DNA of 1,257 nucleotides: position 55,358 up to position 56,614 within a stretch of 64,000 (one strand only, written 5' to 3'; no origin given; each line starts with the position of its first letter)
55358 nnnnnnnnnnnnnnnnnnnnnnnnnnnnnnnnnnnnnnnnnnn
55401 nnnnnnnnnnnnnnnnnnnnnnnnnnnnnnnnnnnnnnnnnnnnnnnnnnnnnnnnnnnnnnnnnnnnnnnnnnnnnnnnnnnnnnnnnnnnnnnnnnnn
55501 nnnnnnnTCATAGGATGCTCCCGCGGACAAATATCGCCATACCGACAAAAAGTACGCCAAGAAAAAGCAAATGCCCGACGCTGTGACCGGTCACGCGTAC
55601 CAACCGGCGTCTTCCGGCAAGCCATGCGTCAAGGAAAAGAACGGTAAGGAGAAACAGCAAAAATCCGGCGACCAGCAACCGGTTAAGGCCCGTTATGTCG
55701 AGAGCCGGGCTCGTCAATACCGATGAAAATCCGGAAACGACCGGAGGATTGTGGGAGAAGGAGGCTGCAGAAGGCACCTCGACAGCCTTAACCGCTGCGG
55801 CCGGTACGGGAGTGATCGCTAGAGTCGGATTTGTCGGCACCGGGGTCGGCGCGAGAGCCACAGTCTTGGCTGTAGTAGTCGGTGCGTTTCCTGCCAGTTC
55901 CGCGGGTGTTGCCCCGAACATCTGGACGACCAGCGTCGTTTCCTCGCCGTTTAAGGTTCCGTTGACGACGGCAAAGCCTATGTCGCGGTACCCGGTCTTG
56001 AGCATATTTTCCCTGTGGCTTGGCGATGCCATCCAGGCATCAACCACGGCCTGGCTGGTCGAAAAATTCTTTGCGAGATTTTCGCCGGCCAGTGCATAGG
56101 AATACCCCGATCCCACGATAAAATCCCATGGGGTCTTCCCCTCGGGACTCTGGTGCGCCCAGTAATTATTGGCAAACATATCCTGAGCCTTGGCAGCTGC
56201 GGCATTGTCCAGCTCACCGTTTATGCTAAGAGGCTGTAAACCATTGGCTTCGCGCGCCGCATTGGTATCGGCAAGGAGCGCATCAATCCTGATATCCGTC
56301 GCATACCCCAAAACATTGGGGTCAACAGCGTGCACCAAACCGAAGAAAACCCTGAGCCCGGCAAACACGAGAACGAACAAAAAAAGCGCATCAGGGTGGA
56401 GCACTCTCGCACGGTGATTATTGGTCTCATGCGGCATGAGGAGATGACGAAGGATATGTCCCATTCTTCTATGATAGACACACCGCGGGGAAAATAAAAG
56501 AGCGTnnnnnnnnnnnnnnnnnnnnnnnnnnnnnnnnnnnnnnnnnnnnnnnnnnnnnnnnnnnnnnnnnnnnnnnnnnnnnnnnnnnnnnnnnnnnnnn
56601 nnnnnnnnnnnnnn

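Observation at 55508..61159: Two membrane-tethered proteins with Pro/Thr-rich linkers flank the glycosylation locus and are candidate glycosylation substrates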

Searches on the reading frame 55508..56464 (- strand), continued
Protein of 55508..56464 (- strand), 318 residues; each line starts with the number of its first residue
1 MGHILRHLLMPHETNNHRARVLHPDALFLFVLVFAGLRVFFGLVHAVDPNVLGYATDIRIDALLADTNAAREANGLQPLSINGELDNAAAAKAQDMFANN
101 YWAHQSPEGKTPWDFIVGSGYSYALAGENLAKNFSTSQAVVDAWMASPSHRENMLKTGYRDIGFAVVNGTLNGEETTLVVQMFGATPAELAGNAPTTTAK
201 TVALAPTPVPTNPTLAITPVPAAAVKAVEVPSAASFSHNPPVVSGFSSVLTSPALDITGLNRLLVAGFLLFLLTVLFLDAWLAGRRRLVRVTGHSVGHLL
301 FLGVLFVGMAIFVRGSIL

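Call 33: predict_structure(alignment_id=A1)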
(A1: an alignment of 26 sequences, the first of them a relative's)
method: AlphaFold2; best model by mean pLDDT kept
length: 318 residues; sequences in the alignment: 26
mean_pLDDT: 73.4   pTM: 0.54
mean pLDDT of the five models: 73.4, 70.8, 68.4, 67.6, 65.3
residues with pLDDT >= 90: 120; 70-90: 62; 50-70: 69; < 50: 67
segments of 3 or more residues with pLDDT < 50: 11-22, 48-54, 211-218, 220-249, 316-318
pLDDT, mean of each block of 10 residues (from residue 1): 55 46 63 79 62 65 96 96 96 96 96 94 94 93 97 96 94 92 91 59 51 44 45 39 47 55 74 78 71 61 70 49
secondary structure, 60 per line:
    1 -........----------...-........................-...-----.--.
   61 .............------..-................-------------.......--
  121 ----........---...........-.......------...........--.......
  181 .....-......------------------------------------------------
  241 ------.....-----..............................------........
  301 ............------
elements in order: H2-9 H24-47 H60-73 H83-98 H112-118 E125-132 H137-146 H148-154 E161-171 E174-185 H187-192 H247-251 H257-286 H293-312

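Call 37: fold_search(model_id=the predicted structure, library=pdb)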
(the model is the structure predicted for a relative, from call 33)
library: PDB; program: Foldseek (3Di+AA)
matches with E <= 10: 642; with E <= 0.001: 25
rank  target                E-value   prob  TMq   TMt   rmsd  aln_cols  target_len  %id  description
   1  4ifa                  4.7e-09  1.00  0.34  0.37   2.7       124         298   27  1.5 Angstrom resolution crystal structure of an extracellular protein containing a SCP domain from Bacillus anthracis st (released 2012-12-26)
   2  4d53_A                8.7e-09  1.00  0.37  0.84   1.8       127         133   28  Outer surface protein BB0689 from Borrelia burgdorferi (released 2015-10-14)
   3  4h0a_B                5.5e-06  1.00  0.29  0.30   5.0       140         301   22  Crystal structure of a cysteine-rich secretory protein (SAV1118) from Staphylococcus aureus subsp. aureus Mu50 at 1.90 (released 2012-09-26)
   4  4h0a_A                7.6e-06  1.00  0.31  0.33   4.4       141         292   21  Crystal structure of a cysteine-rich secretory protein (SAV1118) from Staphylococcus aureus subsp. aureus Mu50 at 1.90 (released 2012-09-26)
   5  9lyt_A                8.1e-06  1.00  0.29  0.64   3.4       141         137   20  The crystal structure of Mucuna sempervirens Pathogenesis-related protein 1 (released 2026-01-07)
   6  5vhg                  8.1e-06  1.00  0.29  0.59   3.6       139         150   19  Crystal structure of pentad mutant GAPR-1 (released 2017-09-20)
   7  1smb                  9.7e-06  1.00  0.30  0.61   3.9       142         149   20  Crystal Structure of Golgi-Associated PR-1 protein (released 2004-09-14)
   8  9lyt_B                1.5e-05  1.00  0.28  0.63   3.6       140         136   21  The crystal structure of Mucuna sempervirens Pathogenesis-related protein 1 (released 2026-01-07)
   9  4aiw                  1.9e-05  1.00  0.30  0.59   3.6       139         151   20  GAPR-1 with bound inositol hexakisphosphate (released 2012-08-08)
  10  2ddb_B                2.7e-05  1.00  0.29  0.42   3.6       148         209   18  Crystal structure of pseudecin from Pseudechis porphyriacus (released 2007-01-30)
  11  5jys                  4.4e-05  1.00  0.28  0.59   5.7       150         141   19  Pry1 CAP domain (released 2016-07-20)
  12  2dda_A                6.8e-05  1.00  0.29  0.43   3.7       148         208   17  Crystal structure of pseudechetoxin from Pseudechis australis (released 2007-01-30)
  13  8th8_P                6.8e-05  1.00  0.26  0.27   6.1       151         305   14  Linker domain of Nexin-dynein regulatory complex from Tetrahymena thermophila (released 2023-09-20)
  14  2ddb_A                9.9e-05  1.00  0.29  0.44   3.4       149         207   15  Crystal structure of pseudecin from Pseudechis porphyriacus (released 2007-01-30)
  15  8tid_P                1.5e-04  1.00  0.28  0.15   5.5       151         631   16  Combined linker domain of N-DRC and associated proteins Tetrahymena (released 2023-09-27)
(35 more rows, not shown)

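Call 55: search_protein_families(library=ncbifam, proteins=[L005:7346-8206:+, L022:7547-8377:+, L035:3312-4208:+], max_evalue=10)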
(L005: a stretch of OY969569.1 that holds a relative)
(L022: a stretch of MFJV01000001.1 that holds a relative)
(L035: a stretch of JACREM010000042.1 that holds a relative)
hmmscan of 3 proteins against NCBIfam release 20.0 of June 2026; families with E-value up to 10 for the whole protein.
L005:7346-8206:+ (287 aa): 2 families
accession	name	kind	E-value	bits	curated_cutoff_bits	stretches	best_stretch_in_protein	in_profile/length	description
NF037973.1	metallo_SslE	exception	0.21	8.9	3000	1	149-214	32-96/1519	lipoprotein metalloprotease SslE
NF007285.1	PRK09752.1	equivalog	0.73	7.4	1459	1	182-219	918-955/1250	AIDA-I family autotransporter adhesin YfaL/EhaC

L022:7547-8377:+ (277 aa): 9 families
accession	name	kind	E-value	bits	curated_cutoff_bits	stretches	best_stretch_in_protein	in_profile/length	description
NF037973.1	metallo_SslE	exception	0.58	7.4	3000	1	156-198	46-91/1519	lipoprotein metalloprotease SslE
TIGR01167.1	LPXTG_anchor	domain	0.98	10.2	15.9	1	254-275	12-33/34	LPXTG cell wall anchor domain-containing protein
NF008084.0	PRK10819.1-5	equivalog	1.5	8.7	315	1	147-203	48-112/249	TonB system transport protein TonB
NF040983.1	BimA_second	exception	1.6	7.5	600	1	156-207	90-178/381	trimeric autotransporter actin-nucleating factor BimA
TIGR04526.1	predic_Ig_block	subfamily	2.1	7.1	150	1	157-235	81-152/693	putative immunoglobulin-blocking virulence protein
NF033761.1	gliding_GltJ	equivalog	4.4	6.3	450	1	153-226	440-514/671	adventurous gliding motility protein GltJ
NF033186.1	internalin_K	exception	6.7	5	1100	0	162-247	508-587/604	class 1 internalin InlK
NF041057.1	Rcas_1661_fam_Se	equivalog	7.4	6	190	0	150-209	11-61/247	Rcas_1661 family thioredoxin-like (seleno)lipoprotein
NF005848.0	PRK07764.2-4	equivalog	9.6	4.6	1259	0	154-229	402-480/827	DNA polymerase III subunit gamma and tau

L035:3312-4208:+ (299 aa): 11 families
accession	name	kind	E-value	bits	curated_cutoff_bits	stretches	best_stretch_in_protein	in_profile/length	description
NF033186.1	internalin_K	exception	3e-05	22.7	1100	1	155-234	496-571/604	class 1 internalin InlK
NF037973.1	metallo_SslE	exception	0.00075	17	3000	1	158-205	45-92/1519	lipoprotein metalloprotease SslE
NF010533.0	PRK13922.9-5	equivalog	0.011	14.8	384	1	120-203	256-337/345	rod shape-determining protein MreC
NF040983.1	BimA_second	exception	0.043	12.7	600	1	160-224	91-155/381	trimeric autotransporter actin-nucleating factor BimA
TIGR04526.1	predic_Ig_block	subfamily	0.054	12.4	150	1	164-229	79-148/693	putative immunoglobulin-blocking virulence protein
NF011513.0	PRK14952.1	equivalog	0.067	12.1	737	1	123-258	362-488/596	DNA polymerase III subunits gamma/tau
NF008084.0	PRK10819.1-5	equivalog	0.13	12.1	315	1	162-216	64-119/249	TonB system transport protein TonB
NF033845.1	MSCRAMM_ClfB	exception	0.26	9.2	999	1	158-225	541-607/871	MSCRAMM family adhesin clumping factor ClfB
NF052471.1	EspB_fam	equivalog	0.47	9.9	450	1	149-218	268-335/459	EspB family ESX-1 secretion system-associated protein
NF041057.1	Rcas_1661_fam_Se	equivalog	0.65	9.5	190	1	165-207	23-77/247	Rcas_1661 family thioredoxin-like (seleno)lipoprotein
TIGR00601.1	rad23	equivalog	1.8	7.7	207.3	1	164-223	88-145/381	UV excision repair protein Rad23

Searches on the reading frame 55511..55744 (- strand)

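Call 38: search_protein_families(library=pfam, proteins=[window:55511-55744:-], max_evalue=10)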
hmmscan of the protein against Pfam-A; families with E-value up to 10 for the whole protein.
seq(78 aa): 2 families
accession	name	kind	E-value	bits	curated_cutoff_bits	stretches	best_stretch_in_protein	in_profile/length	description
PF02495.22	TGBp3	-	0.012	15.8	27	1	23-56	4-36/59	Triple gene block 3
PF00507.24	Oxidored_q4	-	0.18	12.4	23.3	1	27-74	48-93/99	NADH-ubiquinone/plastoquinone oxidoreductase, chain 3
